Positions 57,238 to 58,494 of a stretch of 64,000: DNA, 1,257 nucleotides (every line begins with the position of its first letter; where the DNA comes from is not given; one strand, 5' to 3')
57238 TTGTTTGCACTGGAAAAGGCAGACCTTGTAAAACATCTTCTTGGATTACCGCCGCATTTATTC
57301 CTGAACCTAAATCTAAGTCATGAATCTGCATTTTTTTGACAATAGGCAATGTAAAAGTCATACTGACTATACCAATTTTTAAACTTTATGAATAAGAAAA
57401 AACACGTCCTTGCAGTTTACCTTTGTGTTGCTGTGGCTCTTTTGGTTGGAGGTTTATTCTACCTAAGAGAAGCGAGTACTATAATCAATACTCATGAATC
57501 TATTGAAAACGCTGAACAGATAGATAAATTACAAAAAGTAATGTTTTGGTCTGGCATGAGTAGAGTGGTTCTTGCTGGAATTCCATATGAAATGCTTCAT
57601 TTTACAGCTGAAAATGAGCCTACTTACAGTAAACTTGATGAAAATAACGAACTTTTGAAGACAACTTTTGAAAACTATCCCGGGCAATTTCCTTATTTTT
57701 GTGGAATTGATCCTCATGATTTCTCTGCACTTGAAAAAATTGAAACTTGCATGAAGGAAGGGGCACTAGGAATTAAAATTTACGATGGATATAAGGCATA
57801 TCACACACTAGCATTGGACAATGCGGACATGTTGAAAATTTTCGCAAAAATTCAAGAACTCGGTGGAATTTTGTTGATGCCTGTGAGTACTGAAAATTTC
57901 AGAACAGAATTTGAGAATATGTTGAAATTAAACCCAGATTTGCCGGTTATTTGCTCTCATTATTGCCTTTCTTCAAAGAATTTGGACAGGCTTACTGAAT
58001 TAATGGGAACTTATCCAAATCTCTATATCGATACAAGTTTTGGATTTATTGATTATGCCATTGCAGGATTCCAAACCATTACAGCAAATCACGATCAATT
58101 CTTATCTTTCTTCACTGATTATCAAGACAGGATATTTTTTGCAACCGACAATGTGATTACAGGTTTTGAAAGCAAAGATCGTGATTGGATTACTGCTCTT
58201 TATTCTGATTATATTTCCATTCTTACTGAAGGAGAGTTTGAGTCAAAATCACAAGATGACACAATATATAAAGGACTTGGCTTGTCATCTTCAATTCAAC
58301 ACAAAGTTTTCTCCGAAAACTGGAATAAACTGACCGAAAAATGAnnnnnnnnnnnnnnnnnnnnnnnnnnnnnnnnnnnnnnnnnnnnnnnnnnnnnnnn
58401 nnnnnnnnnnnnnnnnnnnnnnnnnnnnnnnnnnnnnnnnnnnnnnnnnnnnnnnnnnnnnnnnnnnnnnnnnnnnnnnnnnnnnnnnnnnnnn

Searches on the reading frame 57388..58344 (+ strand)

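Call 59: search_protein_families(library=pfam, proteins=[window:57388-58344:+], max_evalue=0.0001)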
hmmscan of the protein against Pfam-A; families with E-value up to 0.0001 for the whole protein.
window:57388-58344:+ (318 aa): 1 family
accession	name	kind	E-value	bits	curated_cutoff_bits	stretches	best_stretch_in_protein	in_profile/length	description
PF04909.20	Amidohydro_2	-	4.5e-12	46.8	26.4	1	84-311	64-282/289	Amidohydrolase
